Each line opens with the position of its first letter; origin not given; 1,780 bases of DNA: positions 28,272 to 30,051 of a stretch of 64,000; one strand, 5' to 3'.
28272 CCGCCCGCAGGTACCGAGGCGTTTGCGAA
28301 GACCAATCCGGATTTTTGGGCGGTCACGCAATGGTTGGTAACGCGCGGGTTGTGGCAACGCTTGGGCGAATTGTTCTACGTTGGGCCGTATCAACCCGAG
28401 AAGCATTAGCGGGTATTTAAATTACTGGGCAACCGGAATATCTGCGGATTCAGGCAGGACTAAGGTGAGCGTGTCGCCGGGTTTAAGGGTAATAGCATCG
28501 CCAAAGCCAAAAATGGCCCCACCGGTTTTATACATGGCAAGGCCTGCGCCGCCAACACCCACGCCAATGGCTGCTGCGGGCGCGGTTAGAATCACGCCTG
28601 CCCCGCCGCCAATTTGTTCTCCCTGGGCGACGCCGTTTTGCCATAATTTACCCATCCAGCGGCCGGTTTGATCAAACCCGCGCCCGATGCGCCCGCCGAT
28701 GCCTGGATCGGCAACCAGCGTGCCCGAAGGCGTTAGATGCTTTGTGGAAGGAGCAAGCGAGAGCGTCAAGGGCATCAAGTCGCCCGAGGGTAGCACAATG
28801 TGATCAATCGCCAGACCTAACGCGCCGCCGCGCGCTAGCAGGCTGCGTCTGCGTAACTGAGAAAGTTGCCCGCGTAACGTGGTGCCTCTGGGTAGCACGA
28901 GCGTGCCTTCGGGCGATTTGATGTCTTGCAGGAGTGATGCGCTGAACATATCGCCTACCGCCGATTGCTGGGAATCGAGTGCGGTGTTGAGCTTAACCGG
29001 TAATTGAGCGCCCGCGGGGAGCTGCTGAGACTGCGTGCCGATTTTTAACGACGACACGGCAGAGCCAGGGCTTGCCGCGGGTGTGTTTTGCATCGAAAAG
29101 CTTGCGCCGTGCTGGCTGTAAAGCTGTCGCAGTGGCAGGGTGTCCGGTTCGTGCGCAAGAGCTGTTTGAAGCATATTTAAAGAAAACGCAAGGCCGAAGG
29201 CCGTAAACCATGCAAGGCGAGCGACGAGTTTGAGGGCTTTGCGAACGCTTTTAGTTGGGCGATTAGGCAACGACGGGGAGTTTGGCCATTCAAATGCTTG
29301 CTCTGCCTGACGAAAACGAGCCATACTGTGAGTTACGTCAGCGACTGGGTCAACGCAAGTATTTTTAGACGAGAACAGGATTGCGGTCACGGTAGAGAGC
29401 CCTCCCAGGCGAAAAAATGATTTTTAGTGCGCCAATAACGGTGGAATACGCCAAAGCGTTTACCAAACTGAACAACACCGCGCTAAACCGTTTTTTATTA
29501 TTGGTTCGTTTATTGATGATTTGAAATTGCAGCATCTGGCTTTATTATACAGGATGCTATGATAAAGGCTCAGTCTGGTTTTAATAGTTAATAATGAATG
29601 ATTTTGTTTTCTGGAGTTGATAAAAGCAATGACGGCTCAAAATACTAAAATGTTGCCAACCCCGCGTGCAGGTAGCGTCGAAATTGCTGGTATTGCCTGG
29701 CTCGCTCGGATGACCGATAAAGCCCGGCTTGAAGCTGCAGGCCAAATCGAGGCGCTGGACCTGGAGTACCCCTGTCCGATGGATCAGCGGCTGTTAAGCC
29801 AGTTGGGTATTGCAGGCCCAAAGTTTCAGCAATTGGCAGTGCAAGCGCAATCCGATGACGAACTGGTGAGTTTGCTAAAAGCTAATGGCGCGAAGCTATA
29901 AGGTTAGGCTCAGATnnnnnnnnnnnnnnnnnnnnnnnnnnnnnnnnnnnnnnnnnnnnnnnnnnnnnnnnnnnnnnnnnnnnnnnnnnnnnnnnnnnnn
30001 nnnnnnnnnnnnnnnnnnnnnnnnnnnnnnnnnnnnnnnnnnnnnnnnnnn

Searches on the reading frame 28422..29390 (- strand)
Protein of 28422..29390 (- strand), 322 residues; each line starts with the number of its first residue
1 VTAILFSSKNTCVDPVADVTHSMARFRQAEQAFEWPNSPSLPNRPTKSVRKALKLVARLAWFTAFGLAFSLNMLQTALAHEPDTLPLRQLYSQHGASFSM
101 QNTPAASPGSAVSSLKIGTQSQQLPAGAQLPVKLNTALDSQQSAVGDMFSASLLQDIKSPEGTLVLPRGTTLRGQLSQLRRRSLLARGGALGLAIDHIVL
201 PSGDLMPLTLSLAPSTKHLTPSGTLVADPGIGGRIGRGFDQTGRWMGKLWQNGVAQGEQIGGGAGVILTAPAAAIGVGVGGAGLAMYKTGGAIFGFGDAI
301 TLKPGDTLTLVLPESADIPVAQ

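Call 4: search_protein_families(library=pfam, proteins=[window:28422-29390:-], max_evalue=0.1)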
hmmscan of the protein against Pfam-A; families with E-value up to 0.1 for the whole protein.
window:28422-29390:- (322 aa): 0 families

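Call 5: search_protein_families(library=ncbifam, proteins=[window:28422-29390:-], max_evalue=0.1)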
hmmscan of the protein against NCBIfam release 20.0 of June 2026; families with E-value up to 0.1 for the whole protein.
window:28422-29390:- (322 aa): 1 family
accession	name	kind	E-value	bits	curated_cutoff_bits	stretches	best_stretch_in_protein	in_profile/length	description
NF038091.1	T4SS_VirB10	equivalog_domain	0.001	18.7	220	1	118-178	5-63/197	type IV secretion system protein VirB10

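Call 16: find_homologous_proteins(query=window:28422-29390:-, max_evalue=0.01)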
Query window:28422-29390:- (322 aa): 3 proteins with E <= 0.01 among 8000 candidates.
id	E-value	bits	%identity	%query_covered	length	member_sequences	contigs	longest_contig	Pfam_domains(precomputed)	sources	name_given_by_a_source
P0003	9.9e-153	526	100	78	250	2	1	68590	-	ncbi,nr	ncbi:MAG: hypothetical protein VKJ06_04445 [Vampirovibrionales bacterium]|nr:hypothetical protein [V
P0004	5.9e-87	310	65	69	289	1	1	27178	-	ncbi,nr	ncbi:MAG: hypothetical protein VKK59_01450 [Vampirovibrionales bacterium]|nr:hypothetical protein [V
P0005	1.1e-3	37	33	31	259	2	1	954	-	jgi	jgi:hypothetical protein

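Call 17: find_encoding_contigs(protein=P0004, flank=10000, max_places=4)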
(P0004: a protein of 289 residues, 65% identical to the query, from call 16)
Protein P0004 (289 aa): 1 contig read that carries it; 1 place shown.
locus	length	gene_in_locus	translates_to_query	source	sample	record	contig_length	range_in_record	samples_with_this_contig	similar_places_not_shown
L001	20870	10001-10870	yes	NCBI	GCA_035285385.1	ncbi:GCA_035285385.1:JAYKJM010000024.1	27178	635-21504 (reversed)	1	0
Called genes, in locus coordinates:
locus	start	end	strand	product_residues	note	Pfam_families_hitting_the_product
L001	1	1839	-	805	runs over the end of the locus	PF00015:MCPsignal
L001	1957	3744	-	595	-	-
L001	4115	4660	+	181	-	-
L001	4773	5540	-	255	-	PF01351:RNase_HII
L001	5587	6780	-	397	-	-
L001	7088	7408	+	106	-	-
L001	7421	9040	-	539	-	PF00389:2-Hacid_dh, PF02826:2-Hacid_dh_C, PF03446:NAD_binding_2 (faint), PF19304:PGDH_inter, PF01842:ACT (weak)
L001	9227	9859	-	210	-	PF01066:CDP-OH_P_transf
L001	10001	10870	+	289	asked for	-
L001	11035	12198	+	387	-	PF06925:MGDG_synth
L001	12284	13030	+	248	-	PF00106:adh_short, PF08659:KR, PF13561:adh_short_C2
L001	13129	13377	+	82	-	-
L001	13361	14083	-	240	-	PF13144:ChapFlgA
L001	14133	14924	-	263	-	PF00460:Flg_bb_rod, PF22692:LlgE_F_G_D1, PF06429:Flg_bbr_C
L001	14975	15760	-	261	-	PF00460:Flg_bb_rod, PF22692:LlgE_F_G_D1, PF06429:Flg_bbr_C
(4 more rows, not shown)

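Call 36: search_protein_families(library=phrogs, proteins=[window:28422-29390:-], max_evalue=0.1)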
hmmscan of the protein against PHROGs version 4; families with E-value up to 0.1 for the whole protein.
window:28422-29390:- (322 aa): 0 families

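Call 42: search_solved_structures(query=window:28422-29390:-, max_evalue=10)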
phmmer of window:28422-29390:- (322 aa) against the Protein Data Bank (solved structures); distinct sequences matched with E-value up to 10: 0.

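Call 60: search_protein_families(library=padloc, proteins=[window:28422-29390:-], max_evalue=0.1)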
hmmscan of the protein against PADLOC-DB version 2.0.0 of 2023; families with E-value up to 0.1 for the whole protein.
window:28422-29390:- (322 aa): 0 families

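Call 76: search_solved_structures(query=A4, max_evalue=10, show_alignments=1)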
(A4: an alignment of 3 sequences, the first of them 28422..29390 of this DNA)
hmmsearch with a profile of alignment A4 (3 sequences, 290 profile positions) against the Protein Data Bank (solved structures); distinct sequences matched with E-value up to 10: 1.
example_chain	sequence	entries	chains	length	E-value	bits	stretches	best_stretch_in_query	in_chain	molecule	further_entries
8chx_A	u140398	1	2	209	1.2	11.5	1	108-135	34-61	Outer-membrane lipoprotein carrier protein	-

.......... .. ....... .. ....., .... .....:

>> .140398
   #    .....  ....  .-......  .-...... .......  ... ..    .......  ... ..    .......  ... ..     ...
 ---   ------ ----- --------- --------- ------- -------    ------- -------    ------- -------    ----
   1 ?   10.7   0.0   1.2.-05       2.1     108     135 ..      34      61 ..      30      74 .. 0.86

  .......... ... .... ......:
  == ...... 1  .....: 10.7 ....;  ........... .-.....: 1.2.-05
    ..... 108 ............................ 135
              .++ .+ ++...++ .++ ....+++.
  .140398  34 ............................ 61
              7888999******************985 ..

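Call 77: search_protein_families(library=pfam, proteins=[window:28422-29390:-, P0004, P0005], max_evalue=10)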
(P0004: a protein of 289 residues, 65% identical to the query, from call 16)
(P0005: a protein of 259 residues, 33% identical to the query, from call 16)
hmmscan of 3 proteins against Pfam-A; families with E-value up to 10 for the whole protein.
window:28422-29390:- (322 aa): 0 families

P0004 (289 aa): 1 family
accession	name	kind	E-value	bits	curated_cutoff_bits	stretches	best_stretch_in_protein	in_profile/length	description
PF21053.3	BFA1_C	-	0.023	15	23.5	1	164-213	77-125/135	Biogenesis factor required for ATP synthase 1, C-terminal domain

P0005 (259 aa): 3 families
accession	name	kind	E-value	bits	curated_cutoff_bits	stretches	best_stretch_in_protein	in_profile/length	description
PF16113.10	ECH_2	-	0.12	12.3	27.2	1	141-195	91-144/335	Enoyl-CoA hydratase/isomerase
PF17764.6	PriA_3primeBD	-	0.17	12.2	22.7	1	9-35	7-33/96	3'DNA-binding domain (3'BD)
PF10439.15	Bacteriocin_IIc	-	0.23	11.9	27.1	1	109-160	11-58/59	Bacteriocin class II with double-glycine leader peptide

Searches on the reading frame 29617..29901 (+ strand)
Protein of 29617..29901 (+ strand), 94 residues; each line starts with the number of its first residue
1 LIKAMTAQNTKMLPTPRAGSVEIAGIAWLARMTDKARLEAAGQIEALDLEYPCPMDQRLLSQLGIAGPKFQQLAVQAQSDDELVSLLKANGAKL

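Call 4: search_protein_families(library=pfam, proteins=[window:29617-29901:+], max_evalue=0.1)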
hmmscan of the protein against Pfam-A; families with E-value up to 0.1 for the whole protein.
window:29617-29901:+ (94 aa): 1 family
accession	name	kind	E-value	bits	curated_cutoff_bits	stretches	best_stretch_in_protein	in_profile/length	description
PF16798.10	DUF5069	-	1.2e-14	55.1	27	1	15-91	3-77/133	Domain of unknown function (DUF5069)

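Call 5: search_protein_families(library=ncbifam, proteins=[window:29617-29901:+], max_evalue=0.1)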
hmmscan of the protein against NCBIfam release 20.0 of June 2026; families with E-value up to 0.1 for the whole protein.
window:29617-29901:+ (94 aa): 0 families

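Call 60: search_protein_families(library=padloc, proteins=[window:29617-29901:+], max_evalue=0.1)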
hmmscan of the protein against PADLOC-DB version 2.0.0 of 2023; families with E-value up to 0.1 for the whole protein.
window:29617-29901:+ (94 aa): 0 families
